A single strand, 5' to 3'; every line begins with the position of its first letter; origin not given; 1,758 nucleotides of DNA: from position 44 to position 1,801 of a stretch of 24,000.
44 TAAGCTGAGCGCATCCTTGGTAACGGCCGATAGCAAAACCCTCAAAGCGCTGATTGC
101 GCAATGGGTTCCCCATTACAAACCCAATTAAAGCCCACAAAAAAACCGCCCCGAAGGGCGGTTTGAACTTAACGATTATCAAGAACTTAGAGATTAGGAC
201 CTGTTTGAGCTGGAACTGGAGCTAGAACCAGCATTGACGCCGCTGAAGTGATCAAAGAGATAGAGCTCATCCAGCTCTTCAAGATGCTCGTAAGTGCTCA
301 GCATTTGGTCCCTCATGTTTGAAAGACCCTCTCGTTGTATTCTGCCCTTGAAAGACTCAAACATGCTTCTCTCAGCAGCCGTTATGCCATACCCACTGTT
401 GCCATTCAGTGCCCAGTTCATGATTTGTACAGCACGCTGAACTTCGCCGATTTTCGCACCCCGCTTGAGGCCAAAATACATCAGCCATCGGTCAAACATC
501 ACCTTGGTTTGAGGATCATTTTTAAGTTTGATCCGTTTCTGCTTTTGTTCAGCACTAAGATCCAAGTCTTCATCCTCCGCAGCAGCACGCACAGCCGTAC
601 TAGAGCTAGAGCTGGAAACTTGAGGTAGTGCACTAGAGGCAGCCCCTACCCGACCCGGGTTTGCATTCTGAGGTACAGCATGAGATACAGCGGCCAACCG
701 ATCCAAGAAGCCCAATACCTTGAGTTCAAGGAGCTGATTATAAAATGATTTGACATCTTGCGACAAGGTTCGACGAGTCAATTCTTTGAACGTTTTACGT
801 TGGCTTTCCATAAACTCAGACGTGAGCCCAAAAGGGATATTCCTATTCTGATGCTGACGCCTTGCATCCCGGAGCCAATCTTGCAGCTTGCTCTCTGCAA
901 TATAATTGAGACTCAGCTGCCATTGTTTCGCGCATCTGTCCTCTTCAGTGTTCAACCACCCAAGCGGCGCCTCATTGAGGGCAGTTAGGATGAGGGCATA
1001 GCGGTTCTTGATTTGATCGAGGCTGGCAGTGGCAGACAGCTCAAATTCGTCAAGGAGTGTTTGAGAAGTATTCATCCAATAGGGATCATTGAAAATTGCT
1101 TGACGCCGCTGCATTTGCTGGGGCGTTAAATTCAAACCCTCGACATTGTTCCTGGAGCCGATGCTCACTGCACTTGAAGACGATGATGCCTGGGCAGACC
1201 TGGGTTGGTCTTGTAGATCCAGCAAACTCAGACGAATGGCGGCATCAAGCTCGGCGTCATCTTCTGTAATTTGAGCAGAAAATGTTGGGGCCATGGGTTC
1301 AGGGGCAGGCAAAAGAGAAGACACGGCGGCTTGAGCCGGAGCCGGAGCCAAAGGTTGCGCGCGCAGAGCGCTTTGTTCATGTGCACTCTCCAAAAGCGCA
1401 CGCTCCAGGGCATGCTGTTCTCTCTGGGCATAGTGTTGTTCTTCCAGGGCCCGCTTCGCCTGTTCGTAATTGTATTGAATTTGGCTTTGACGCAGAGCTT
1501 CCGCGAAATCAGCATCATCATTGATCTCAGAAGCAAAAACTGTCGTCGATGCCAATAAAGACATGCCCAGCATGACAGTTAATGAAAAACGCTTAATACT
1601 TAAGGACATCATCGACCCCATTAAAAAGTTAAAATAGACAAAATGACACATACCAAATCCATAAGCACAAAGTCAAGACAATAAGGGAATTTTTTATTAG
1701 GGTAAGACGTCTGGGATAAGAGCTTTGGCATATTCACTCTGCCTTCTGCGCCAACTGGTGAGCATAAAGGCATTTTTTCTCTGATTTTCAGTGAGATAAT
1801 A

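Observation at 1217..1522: Three tandem ubiquitin-interacting-motif (UIM) matches in a Sec-signal bacterial protein: candidate eukaryote-like effector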

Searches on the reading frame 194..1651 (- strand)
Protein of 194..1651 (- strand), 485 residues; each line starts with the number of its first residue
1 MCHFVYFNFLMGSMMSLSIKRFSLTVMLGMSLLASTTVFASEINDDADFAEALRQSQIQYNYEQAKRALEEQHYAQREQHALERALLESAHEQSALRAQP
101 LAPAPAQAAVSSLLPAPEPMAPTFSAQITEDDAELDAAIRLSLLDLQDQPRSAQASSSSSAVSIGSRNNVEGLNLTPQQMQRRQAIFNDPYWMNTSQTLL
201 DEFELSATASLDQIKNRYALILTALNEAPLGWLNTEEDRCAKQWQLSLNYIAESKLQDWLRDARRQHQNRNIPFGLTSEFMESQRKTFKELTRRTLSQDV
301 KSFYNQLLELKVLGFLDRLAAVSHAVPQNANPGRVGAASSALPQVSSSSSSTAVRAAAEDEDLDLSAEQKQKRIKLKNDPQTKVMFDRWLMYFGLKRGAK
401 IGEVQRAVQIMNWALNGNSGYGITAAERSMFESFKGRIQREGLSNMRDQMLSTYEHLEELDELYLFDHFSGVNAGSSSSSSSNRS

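Call 4: search_protein_families(library=pfam, proteins=[window:194-1651:-], max_evalue=10)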
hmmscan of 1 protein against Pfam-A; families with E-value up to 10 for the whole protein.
window:194-1651:- (485 aa): 1 family
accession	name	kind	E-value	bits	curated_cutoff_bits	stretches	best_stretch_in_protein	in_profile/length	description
PF21045.3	INT10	-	0.051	12.2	26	1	404-460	76-132/710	Integrator subunit 10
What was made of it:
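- Checked: The whole protein gives no UIM hit at E<=10 (call 4).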

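Call 5: search_protein_families(library=ncbifam, proteins=[window:194-1651:-], max_evalue=10)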
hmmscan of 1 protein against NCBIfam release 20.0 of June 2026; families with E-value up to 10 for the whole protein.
window:194-1651:- (485 aa): 1 family
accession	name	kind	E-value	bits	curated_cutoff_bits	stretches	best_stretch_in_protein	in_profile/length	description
TIGR03892.1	thiopep_precurs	subfamily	3.7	8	25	1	335-352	20-37/44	thiazolylpeptide-type bacteriocin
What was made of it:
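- Tried and rejected: Pfam and NCBIfam gave nothing meaningful: INT10 at E 0.05 and a thiopeptide precursor at E 3.7 (calls 4, 5).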

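Call 7: find_homologous_proteins(query=window:194-1651:-, max_evalue=0.001)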
Query window:194-1651:- (485 aa): 1 proteins with E <= 0.001 among 8000 candidates.
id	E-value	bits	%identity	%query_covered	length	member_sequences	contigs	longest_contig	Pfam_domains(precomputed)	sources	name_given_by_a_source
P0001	0.0e+0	1015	100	97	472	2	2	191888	-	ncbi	ncbi:MAG: hypothetical protein ACK5O7_03570 [Holosporales bacterium]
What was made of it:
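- Checked: NCBI's 472-aa product starts at M14 (call 7).
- Tried and rejected: The word-indexed 5.8-billion-protein search found only the protein itself (call 7).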

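Call 8: find_related_loci(query=window:194-1651:-, collection=genome_contigs, flank=8000)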
Query window:194-1651:- (485 aa) in genome_contigs; peptide patterns used: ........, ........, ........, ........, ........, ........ (x = any residue, [..] = any of these).
39 stretches matched a pattern, but none encodes a relative of the query by tblastn (E <= 1e-3).

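Call 12: find_encoding_contigs(protein=P0001, flank=10000, max_places=6)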
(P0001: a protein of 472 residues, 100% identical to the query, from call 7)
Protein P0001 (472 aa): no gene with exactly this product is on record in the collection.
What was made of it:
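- Tried and rejected: The 472-aa form was not on record (call 12).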

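Call 21: search_protein_representatives(protein=P0001)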
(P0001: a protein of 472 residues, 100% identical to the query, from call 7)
Query: 472 residues. Proteins with E-value up to 0.001 (for the whole library): 2; up to 1e-10: 1; up to 1e-30: 1. The best 2 are listed.
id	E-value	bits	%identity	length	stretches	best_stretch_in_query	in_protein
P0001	0.0e+00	1014.7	100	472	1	1-472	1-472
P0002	2.7e-05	39.9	31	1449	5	277-365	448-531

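Call 24: predict_structure(protein=P0001)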
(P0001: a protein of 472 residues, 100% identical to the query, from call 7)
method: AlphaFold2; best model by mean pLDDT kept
length: 472 residues; sequences in the alignment: 1
mean_pLDDT: 48.4   pTM: 0.24
mean pLDDT of the five models: 48.4, 47.3, 40.2, 38.6, 37.9
residues with pLDDT >= 90: 22; 70-90: 30; 50-70: 127; < 50: 293
segments of 3 or more residues with pLDDT < 50: 1-6, 15-31, 85-232, 259-263, 282-352, 441-472
pLDDT, mean of each block of 10 residues (from residue 1): 43 48 43 64 88 92 93 84 49 34 32 33 37 29 26 30 36 34 39 41 47 39 45 50 58 57 54 53 46 40 34 29 29 33 34 53 57 59 60 63 61 68 64 52 43 42 36 38
secondary structure, 60 per line:
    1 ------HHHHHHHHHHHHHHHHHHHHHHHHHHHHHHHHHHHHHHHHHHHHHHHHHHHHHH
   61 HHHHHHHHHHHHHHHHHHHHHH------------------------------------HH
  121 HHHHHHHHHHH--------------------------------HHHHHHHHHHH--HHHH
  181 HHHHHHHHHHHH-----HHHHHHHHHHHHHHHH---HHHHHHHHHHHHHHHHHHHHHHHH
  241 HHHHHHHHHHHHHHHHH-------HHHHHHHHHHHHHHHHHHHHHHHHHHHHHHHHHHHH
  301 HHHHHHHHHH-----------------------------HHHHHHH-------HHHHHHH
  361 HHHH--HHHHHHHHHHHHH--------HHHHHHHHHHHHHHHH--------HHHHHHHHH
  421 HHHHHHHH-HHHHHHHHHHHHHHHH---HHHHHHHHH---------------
elements in order: H7-82 H119-131 H164-174 H177-192 H198-213 H217-257 H265-310 H340-346 H354-364 H367-379 H388-403 H412-428 H430-445 H449-457
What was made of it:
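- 1358..1522 (-): Long N-terminal alpha-helix, aa 44-98, carrying UIM-like cores 1 and 2 and a Ser-to-Gln degenerate unit between them (aa 62-75). The helix is modelled to P0001 82, which is ORF aa 95 (call 24).
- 1268..1357 (-): Pro/Ala-rich disordered linker, aa 99-128. AF2 pLDDT is about 30-37 with no secondary structure (call 24).
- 1217..1267 (-): Best UIM candidate, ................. (aa 129-145). Modelled as a short isolated helix between disordered linkers (call 24).
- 674..1141 (-): Helical domain D1, aa 171-326. It contains a roughly 43-aa insertion relative to D2. AF2 models it as all-helical at low confidence (call 24).
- On UIM: Motifs 1 and 2 lie on one long, confident helix (call 24).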

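Call 46: find_related_loci(query=window:194-1651:-, collection=metagenome_contigs, flank=8000)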
Query window:194-1651:- (485 aa) in metagenome_contigs; peptide patterns used: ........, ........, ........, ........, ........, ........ (x = any residue, [..] = any of these).
43 stretches matched a pattern, but none encodes a relative of the query by tblastn (E <= 1e-3).
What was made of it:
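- Tried and rejected: GTDB genomes and JGI metagenomes gave no relatives (calls 8, 46).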

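Call 66: find_encoding_contigs(protein=window:194-1651:-, flank=10000, max_places=6)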
Protein window:194-1651:- (485 aa): 2 contigs read that carry it; 2 places shown.
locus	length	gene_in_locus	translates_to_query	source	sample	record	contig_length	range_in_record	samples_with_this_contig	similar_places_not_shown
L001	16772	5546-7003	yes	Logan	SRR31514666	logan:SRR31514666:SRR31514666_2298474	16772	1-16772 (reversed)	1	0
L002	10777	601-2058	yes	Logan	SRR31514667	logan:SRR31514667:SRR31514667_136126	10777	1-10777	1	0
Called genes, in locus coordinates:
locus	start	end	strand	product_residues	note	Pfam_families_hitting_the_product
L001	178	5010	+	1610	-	PF21075:GDH_ACT1, PF21073:GDH_HM1, PF21076:GDH_ACT2, PF21079:GDH_HM2, PF21077:GDH_ACT3, PF21078:GDH_HM3, PF05088:Bac_GDH_CD, PF21074:GDH_C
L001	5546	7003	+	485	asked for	-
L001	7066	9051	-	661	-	PF02719:Polysacc_synt_2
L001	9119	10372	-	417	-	PF04932:Wzy_C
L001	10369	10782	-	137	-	PF01878:EVE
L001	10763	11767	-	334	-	PF01210:NAD_Gly3P_dh_N, PF02558:ApbA (weak), PF07479:NAD_Gly3P_dh_C, PF20618:GPD_NAD_C_bact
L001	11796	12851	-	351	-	PF00814:TsaD, PF22521:HypF_C_2 (weak)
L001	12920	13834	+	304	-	PF01379:Porphobil_deam, PF03900:Porphobil_deamC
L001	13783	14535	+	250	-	PF02602:HEM4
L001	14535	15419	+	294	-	-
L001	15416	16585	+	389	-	PF07219:HemY_N (weak)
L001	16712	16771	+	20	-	?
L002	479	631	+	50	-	-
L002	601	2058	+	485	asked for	-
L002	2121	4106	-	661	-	PF02719:Polysacc_synt_2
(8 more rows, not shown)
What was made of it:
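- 194..1612 (-): Coding sequence of the orphan protein. It is 472 aa from M14, with the stop codon at 194-196. The maximal ORF extends to 1651 (485 aa). The same gene is present on two Logan contigs (call 66).
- Tried and rejected: The 485-aa form was found (call 66).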

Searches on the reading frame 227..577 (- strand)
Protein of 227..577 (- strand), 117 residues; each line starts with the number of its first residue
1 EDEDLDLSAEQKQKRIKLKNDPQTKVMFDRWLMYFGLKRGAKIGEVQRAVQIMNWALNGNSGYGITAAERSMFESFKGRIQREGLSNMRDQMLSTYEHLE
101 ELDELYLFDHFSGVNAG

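Call 26: search_protein_families(library=pfam, proteins=[window:227-577:-], max_evalue=10)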
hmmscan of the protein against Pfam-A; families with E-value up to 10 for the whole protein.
seq(117 aa): 1 family
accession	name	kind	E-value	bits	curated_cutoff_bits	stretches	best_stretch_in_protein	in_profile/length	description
PF21045.3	INT10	-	0.0041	15.8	26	1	46-102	76-132/710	Integrator subunit 10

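Call 49: predict_structure(alignment_id=A3)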
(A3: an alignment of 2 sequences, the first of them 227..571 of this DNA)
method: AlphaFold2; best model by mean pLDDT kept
length: 115 residues; sequences in the alignment: 2
mean_pLDDT: 65.6   pTM: 0.60
mean pLDDT of the five models: 65.6, 62.4, 54.5, 52.1, 51.3
residues with pLDDT >= 90: 0; 70-90: 50; 50-70: 41; < 50: 24
segments of 3 or more residues with pLDDT < 50: 94-115
pLDDT, mean of each block of 10 residues (from residue 1): 60 64 68 71 73 75 82 86 70 49 39 35
secondary structure, 60 per line:
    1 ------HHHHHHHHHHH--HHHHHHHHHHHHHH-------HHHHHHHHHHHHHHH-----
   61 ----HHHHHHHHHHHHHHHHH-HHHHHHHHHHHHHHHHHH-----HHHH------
elements in order: H7-17 H20-33 H41-55 H65-81 H83-100 H106-109
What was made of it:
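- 227..571 (-): Helical domain D2, aa 361-475, a paralogue of D1. AF2 with the D1 row gives pLDDT 65.6, pTM 0.60 and five main helices (call 49).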

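Call 52: fold_search(model_id=the predicted structure, library=pdb)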
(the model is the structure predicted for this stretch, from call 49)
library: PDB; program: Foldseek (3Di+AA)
matches with E <= 10: 62; with E <= 0.001: 0
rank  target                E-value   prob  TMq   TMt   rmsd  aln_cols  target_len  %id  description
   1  8fe5_A                6.1e-01  0.23  0.22  0.08  10.4        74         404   18  Structure of J-PKAc chimera complexed with Aplithianine B (released 2023-10-18)
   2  8fe2_A                6.8e-01  0.23  0.22  0.08   9.9        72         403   19  Structure of J-PKAc chimera complexed with Aplithianine A (released 2023-10-18)
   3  2ctq_MODEL_1_A        1.1e+00  0.14  0.22  0.22  12.5        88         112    7  Solution structure of J-domain from human DnaJ subfamily C menber 12 (released 2005-11-24)
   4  4wb7_A                1.2e+00  0.16  0.22  0.08  10.8        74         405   19  Crystal structure of a chimeric fusion of human DnaJ (Hsp40) and cAMP-dependent protein kinase A (catalytic alpha subu (released 2015-01-21)
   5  1faf_MODEL_1_A        1.3e+00  0.20  0.23  0.33   8.9        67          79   22  NMR STRUCTURE OF THE N-TERMINAL J DOMAIN OF MURINE POLYOMAVIRUS T ANTIGENS. (released 2000-11-22)
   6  6jmg_A                1.3e+00  0.16  0.24  0.12  14.9        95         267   16  Crystal structure of xRbj (released 2020-03-11)
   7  8fe2_B                1.5e+00  0.14  0.22  0.08  10.0        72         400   19  Structure of J-PKAc chimera complexed with Aplithianine A (released 2023-10-18)
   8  5ic9_C                1.5e+00  0.07  0.18  0.16  14.6       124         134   10  Structure of the CTD complex of Utp12 and Utp13 (released 2016-07-06)
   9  6z5n_MODEL_1_A        1.7e+00  0.12  0.19  0.20   7.8        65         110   22  DnaJB1 JD-GF (released 2020-11-18)
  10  4j7z_C                2.0e+00  0.21  0.24  0.26   7.6        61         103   15  Thermus thermophilus DNAJ J- and G/F-DOMAINS (released 2013-07-31)
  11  3ucs_C                2.4e+00  0.13  0.23  0.33   9.2        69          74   10  Crystal structure of the complex between CBPA J-domain and CBPM (released 2013-07-03)
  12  4j7z_A                2.7e+00  0.18  0.24  0.27   7.5        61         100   13  Thermus thermophilus DNAJ J- and G/F-DOMAINS (released 2013-07-31)
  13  8v14_A                2.7e+00  0.18  0.21  0.16   4.7        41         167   32  Structure of NRAP-1 and its role in NMDAR signaling (released 2024-01-31)
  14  1qz2_A                3.0e+00  0.04  0.18  0.09  20.9       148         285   11  Crystal Structure of FKBP52 C-terminal Domain complex with the C-terminal peptide MEEVD of Hsp90 (released 2004-06-22)
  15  3ucs_D                3.2e+00  0.13  0.24  0.37   8.6        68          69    9  Crystal structure of the complex between CBPA J-domain and CBPM (released 2013-07-03)
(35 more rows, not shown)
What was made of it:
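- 227..571 (-): Foldseek against PDB finds nothing significant; the best hits, at E 0.6-8, are mostly J-domains (call 52).
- On J-domain (PF00226): Foldseek gives E>=0.6 (call 52).
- An unbiased Foldseek search of the D2 model against PDB returns J-domains for roughly half of the top 50 hits (call 52). Foldseek gives E 0.6-8, TM about 0.22 and rmsd 6-12 Å (call 52).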

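Call 65: find_homologous_proteins(query=A3, max_evalue=10)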
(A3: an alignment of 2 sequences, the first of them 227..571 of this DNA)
Query A3 (2 sequences): 228 candidates shared short words with the query, none scored E <= 10.
